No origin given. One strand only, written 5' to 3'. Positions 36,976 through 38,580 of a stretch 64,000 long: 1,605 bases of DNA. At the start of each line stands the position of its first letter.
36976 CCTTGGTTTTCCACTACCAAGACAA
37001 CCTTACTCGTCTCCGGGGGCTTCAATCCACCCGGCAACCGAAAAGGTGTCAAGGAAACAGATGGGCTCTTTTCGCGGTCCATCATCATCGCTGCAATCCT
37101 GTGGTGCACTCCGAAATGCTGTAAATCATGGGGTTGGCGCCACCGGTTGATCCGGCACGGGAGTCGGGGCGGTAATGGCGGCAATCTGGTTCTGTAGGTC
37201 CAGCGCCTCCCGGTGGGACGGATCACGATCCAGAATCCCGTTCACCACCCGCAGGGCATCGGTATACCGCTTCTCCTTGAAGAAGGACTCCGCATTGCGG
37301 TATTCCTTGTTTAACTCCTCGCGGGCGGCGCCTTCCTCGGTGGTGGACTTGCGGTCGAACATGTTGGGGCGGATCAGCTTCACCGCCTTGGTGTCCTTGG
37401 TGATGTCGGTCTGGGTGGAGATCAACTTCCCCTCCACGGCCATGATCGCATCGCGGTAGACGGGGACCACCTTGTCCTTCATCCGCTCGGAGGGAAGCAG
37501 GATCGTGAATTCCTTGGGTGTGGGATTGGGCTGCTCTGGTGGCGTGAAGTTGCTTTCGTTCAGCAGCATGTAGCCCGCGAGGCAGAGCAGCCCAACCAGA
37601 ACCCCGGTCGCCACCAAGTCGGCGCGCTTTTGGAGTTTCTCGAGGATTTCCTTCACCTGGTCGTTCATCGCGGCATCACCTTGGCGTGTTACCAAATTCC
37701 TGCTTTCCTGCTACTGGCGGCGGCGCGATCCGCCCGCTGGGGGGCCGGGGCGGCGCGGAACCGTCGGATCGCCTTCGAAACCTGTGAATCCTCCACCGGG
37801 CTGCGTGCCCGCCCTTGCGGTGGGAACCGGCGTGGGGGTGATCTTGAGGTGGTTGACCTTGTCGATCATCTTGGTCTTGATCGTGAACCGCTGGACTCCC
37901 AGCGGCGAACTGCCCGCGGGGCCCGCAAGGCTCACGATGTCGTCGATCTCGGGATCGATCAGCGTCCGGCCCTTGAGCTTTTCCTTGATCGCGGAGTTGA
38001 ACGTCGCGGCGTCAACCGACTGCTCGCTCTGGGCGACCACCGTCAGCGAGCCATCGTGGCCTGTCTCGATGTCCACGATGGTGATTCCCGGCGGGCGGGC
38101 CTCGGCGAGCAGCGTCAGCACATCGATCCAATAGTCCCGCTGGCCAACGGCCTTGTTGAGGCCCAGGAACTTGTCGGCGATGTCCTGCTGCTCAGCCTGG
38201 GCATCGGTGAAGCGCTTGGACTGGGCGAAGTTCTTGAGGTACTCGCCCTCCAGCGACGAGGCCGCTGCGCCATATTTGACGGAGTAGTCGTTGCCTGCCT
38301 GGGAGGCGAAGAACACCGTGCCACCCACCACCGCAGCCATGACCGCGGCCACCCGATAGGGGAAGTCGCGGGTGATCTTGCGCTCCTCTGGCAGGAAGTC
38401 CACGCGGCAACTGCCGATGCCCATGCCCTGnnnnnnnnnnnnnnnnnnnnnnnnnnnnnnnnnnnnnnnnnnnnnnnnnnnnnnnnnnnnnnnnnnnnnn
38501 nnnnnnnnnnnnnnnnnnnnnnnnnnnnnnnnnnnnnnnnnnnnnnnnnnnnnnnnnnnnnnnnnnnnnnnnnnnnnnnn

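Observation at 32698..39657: Type IV pilus block with an unusually large secretin and a PilM-PilN fusion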

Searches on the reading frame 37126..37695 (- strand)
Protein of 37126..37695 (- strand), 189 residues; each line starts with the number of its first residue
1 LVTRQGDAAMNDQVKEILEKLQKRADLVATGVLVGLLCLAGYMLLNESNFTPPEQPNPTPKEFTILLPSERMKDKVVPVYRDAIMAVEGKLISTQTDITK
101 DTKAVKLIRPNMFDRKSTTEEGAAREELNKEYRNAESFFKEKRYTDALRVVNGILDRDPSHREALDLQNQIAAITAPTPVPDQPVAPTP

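Call 7: search_protein_families(library=pfam, proteins=[window:37126-37695:-], max_evalue=0.01)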
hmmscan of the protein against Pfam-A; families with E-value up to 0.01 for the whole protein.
window:37126-37695:- (189 aa): 1 family
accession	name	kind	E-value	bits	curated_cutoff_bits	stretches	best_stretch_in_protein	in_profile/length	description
PF14853.12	Fis1_TPR_C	-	0.0017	19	25.3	1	139-171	12-44/53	Fis1 C-terminal tetratricopeptide repeat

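Call 13: search_solved_structures(query=window:37126-37695:-, max_evalue=10)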
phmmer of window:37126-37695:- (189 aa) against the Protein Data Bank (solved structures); distinct sequences matched with E-value up to 10: 32.
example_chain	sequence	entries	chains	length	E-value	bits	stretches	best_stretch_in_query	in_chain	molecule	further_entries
3ffl_A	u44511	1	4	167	0.063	16.4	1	26-160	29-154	Anaphase-promoting complex subunit 7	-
6vfh_A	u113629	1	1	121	0.082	16.1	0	132-170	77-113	T33_dn10A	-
3ieg_A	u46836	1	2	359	0.094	15.9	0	126-163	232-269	DnaJ homolog subfamily C member 3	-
2y4t_A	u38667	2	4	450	0.14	15.3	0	126-163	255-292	DNAJ HOMOLOG SUBFAMILY C MEMBER 3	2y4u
5g04_X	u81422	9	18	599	0.15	15.2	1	25-162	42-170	ANAPHASE-PROMOTING COMPLEX SUBUNIT 7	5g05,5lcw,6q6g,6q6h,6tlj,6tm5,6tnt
5khr_X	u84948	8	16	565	0.16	15.1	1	26-162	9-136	Anaphase-promoting complex subunit 7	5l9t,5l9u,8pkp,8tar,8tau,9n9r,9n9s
1na0_A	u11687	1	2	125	0.26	14.4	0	132-165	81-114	designed protein CTPR3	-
6vfi_B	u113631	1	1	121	0.27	14.4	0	132-164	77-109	O43_dn18B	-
5a31_X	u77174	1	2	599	0.34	14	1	25-162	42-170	ANAPHASE-PROMOTING COMPLEX SUBUNIT 7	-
6vfj_B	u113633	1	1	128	0.35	14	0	132-164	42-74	I53_dn5B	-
6v8e_A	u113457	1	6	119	0.35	14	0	132-165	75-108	Designed protein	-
4ui9_X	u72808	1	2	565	0.38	13.9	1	26-162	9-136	ANAPHASE-PROMOTING COMPLEX SUBUNIT 7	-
1iyg_A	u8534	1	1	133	0.44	13.7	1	121-171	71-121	Hypothetical protein (2010003O14)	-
9avc_A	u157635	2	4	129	0.51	13.5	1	121-171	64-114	Mitochondrial fission 1 protein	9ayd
7yka_A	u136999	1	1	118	0.52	13.4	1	121-171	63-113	Mitochondrial fission 1 protein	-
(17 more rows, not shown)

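Call 21: search_protein_families(library=pfam, proteins=[window:37126-37668:-], max_evalue=10)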
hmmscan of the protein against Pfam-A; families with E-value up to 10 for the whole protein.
window:37126-37668:- (180 aa): 4 families
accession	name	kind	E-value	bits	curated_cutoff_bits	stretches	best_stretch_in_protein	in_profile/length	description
PF14853.12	Fis1_TPR_C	-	0.0016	19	25.3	1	130-162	12-44/53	Fis1 C-terminal tetratricopeptide repeat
PF21127.4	ATG1-like_MIT2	-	0.046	14.5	27.6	1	103-155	12-60/95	ATG1-like, MIT domain 2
PF25063.1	ARM_TT21_C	-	0.1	12.9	35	1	122-152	167-197/209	Tetratricopeptide repeat protein 21 C-terminal ARM domain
PF13428.12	TPR_14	-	0.2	12.9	23.5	1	126-156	8-38/44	Tetratricopeptide repeat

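Call 35: search_protein_families(library=ncbifam, proteins=[window:37126-37668:-], max_evalue=0.01)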
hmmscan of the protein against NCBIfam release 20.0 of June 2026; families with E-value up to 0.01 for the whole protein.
window:37126-37668:- (180 aa): 0 families

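Call 47: search_protein_families(library=pfam, alignment_id=A4, max_evalue=1)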
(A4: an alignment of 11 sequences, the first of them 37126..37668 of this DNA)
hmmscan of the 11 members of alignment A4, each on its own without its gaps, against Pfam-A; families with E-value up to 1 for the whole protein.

A. member 1, window:37126-37668:- (180 aa): 4 families
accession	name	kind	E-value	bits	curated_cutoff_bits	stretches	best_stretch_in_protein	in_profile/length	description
PF14853.12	Fis1_TPR_C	-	0.0016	19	25.3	1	130-162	12-44/53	Fis1 C-terminal tetratricopeptide repeat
PF21127.4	ATG1-like_MIT2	-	0.046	14.5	27.6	1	103-155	12-60/95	ATG1-like, MIT domain 2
PF25063.1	ARM_TT21_C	-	0.1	12.9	35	1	122-152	167-197/209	Tetratricopeptide repeat protein 21 C-terminal ARM domain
PF13428.12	TPR_14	-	0.2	12.9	23.5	1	126-156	8-38/44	Tetratricopeptide repeat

B. families by the number of members that match (of 11 scanned): 42 families (the first 25 are shown)
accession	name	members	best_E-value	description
PF13428.12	TPR_14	11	1.5e-05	Tetratricopeptide repeat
PF14559.12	TPR_19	8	4.8e-06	Tetratricopeptide repeat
PF07719.23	TPR_2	7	0.00072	Tetratricopeptide repeat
PF13432.12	TPR_16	7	0.011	Tetratricopeptide repeat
PF14853.12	Fis1_TPR_C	6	5.4e-05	Fis1 C-terminal tetratricopeptide repeat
PF07721.20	TPR_4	5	0.0011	Tetratricopeptide repeat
PF14863.12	Alkyl_sulf_dimr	5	0.012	Alkyl sulfatase dimerisation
PF13174.12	TPR_6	3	0.0023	Tetratricopeptide repeat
PF12685.13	SpoIIIAH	2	0.0034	SpoIIIAH-like protein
PF14561.12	TPR_20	2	0.0041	Tetratricopeptide repeat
PF12895.13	ANAPC3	2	0.011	Anaphase-promoting complex, cyclosome, subunit 3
PF03194.20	LUC7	2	0.012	LUC7 N_terminus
PF14346.11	DUF4398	2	0.084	Domain of unknown function (DUF4398)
PF10938.13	YfdX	2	0.11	YfdX protein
PF22205.1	Csm6_6H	1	0.004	Csm6 6H domain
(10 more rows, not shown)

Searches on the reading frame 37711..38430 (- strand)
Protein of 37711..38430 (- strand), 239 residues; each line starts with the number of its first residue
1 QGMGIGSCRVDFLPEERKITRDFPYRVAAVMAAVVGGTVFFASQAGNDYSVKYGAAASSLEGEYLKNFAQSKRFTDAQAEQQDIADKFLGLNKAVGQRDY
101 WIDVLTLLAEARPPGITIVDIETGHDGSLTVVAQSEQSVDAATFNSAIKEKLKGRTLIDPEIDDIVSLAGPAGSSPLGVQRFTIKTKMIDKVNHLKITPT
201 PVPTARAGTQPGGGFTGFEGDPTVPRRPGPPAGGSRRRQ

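Call 21: search_protein_families(library=pfam, proteins=[window:37711-38430:-], max_evalue=10)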
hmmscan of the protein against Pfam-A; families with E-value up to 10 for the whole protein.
window:37711-38430:- (239 aa): 0 families
